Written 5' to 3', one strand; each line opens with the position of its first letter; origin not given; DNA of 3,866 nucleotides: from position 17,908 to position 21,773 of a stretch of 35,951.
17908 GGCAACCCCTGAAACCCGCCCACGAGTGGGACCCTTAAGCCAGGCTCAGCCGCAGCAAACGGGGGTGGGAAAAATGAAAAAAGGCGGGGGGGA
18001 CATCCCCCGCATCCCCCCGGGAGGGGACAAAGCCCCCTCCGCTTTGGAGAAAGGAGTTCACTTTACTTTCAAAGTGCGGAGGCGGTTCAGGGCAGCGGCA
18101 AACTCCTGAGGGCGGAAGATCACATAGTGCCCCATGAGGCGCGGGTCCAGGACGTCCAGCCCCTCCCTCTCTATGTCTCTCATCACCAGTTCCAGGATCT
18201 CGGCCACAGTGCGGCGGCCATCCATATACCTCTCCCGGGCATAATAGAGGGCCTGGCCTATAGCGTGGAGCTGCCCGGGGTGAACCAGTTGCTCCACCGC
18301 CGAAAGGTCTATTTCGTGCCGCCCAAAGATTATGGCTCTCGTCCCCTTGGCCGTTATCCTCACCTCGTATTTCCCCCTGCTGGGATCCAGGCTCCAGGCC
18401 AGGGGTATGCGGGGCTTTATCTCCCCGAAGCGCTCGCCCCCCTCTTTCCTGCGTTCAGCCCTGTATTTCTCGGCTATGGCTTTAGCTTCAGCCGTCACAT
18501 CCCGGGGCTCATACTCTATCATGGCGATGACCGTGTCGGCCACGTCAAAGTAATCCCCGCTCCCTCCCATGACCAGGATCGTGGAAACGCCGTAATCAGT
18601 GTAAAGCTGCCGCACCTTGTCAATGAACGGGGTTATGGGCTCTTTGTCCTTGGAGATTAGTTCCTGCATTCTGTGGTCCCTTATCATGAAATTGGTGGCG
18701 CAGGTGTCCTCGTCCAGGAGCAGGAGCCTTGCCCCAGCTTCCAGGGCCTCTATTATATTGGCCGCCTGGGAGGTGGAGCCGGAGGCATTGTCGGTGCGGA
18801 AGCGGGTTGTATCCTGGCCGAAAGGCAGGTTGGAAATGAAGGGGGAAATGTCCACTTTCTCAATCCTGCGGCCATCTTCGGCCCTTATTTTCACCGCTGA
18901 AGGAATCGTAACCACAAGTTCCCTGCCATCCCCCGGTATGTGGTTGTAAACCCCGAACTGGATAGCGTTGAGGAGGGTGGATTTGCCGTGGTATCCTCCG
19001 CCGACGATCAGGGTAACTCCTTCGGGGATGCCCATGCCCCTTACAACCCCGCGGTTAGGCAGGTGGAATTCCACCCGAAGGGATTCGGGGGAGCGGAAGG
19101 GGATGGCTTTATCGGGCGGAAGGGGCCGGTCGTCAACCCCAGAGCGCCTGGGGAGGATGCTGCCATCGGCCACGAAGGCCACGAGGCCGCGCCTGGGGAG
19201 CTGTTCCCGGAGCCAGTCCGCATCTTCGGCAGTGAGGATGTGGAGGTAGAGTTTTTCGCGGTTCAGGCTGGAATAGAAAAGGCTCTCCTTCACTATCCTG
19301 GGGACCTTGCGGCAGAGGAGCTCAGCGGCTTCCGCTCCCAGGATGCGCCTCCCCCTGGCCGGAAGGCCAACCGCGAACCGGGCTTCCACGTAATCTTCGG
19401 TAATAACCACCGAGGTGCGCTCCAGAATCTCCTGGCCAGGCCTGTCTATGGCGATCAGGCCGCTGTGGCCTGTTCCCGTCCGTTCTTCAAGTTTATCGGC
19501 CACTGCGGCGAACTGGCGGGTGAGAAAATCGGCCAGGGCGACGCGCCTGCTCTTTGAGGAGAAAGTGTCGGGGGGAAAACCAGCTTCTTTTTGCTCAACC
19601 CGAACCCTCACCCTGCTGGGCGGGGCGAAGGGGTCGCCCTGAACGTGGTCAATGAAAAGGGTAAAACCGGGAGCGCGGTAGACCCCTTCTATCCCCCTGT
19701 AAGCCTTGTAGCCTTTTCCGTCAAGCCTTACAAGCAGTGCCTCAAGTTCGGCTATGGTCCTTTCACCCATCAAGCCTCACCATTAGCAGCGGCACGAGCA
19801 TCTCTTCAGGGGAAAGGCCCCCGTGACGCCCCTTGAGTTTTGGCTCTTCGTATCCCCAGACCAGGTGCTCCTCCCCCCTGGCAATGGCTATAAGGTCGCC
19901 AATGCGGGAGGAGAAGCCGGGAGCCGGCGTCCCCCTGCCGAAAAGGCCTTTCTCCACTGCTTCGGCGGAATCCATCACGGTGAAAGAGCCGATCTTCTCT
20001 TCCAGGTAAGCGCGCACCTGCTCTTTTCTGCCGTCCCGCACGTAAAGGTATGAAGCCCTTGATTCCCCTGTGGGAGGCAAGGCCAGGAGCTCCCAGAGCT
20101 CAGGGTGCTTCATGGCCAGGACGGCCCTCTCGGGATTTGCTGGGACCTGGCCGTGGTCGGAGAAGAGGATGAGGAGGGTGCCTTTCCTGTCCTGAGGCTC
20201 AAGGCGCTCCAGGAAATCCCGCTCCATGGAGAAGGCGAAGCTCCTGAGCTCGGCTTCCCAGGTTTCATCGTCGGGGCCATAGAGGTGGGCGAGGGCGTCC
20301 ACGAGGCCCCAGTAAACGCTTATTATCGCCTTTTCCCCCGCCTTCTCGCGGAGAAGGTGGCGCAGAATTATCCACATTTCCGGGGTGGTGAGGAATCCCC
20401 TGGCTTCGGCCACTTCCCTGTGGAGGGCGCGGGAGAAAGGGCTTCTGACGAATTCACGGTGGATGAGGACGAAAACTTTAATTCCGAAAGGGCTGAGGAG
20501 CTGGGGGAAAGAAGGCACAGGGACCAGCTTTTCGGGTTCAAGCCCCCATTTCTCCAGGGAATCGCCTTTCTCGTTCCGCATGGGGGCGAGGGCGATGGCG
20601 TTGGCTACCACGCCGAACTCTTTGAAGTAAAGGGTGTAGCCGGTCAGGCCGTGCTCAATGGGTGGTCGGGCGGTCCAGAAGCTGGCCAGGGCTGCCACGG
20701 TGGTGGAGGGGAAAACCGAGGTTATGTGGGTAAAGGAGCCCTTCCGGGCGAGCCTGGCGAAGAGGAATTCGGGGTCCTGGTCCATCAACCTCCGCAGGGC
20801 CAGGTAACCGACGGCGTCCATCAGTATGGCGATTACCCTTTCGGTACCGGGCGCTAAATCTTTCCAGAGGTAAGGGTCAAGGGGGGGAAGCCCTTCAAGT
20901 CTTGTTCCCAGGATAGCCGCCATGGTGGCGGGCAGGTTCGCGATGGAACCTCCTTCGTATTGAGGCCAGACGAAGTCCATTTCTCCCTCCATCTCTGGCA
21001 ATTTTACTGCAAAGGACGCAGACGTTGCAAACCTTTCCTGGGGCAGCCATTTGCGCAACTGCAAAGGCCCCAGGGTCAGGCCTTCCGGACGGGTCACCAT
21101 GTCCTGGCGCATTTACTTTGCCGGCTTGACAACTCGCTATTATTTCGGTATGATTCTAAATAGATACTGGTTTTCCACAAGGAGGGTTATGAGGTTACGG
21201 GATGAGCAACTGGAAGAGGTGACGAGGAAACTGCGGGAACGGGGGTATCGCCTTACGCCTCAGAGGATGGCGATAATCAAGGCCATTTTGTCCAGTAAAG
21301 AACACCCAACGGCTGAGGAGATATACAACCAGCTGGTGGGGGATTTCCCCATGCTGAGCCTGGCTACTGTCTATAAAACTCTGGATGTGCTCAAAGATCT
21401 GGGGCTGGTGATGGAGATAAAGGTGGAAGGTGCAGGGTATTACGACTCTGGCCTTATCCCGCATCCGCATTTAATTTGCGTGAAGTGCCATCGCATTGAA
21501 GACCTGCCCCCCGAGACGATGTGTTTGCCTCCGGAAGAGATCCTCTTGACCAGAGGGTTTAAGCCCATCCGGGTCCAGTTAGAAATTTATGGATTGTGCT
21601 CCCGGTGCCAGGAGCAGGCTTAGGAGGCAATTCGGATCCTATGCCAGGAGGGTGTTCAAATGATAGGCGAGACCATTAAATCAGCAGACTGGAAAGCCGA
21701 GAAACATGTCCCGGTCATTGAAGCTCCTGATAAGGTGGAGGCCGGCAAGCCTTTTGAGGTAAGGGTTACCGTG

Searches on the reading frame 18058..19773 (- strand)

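Call 8: search_protein_families(library=pfam, proteins=[window:18058-19773:-])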
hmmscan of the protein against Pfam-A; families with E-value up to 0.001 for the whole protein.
window:18058-19773:- (571 aa): 4 families
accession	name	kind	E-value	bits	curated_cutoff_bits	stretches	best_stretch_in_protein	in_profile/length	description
PF09818.15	ABC_ATPase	-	1.2e-131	438.4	23.2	1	172-455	2-283/283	P-loop domain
PF20446.3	ABC_N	-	8.9e-59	198.4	26.5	1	9-167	3-161/162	ATPase of the ABC class N-terminal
PF21117.3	MRB1590_C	-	6.1e-33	114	27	1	473-571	2-102/102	MRB1590 C-terminal domain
PF13476.12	AAA_23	-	0.00077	20.6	27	0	231-286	12-54/201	AAA domain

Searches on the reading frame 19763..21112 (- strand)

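Call 8: search_protein_families(library=pfam, proteins=[window:19763-21112:-])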
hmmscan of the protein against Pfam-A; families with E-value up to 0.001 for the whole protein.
window:19763-21112:- (449 aa): 1 family
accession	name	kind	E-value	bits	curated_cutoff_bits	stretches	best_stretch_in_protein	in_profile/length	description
PF01663.27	Phosphodiest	-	9.4e-24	85.1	23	2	259-432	158-341/342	Type I phosphodiesterase / nucleotide pyrophosphatase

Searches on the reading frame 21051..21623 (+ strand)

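Call 43: search_protein_families(library=pfam, max_evalue=0.01, proteins=[window:21051-21623:+])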
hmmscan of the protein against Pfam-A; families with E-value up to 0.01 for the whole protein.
window:21051-21623:+ (190 aa): 3 families
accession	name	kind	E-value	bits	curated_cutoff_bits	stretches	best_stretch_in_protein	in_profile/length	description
PF01475.25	FUR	-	1e-26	93.9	23.1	1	63-180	1-121/121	Ferric uptake regulator family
PF12840.13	HTH_20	-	8.3e-06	26.1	27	1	70-122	4-50/51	Helix-turn-helix domain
PF13565.12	HTH_32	-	0.0038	18.2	33.7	1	46-111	6-73/73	Homeodomain-like domain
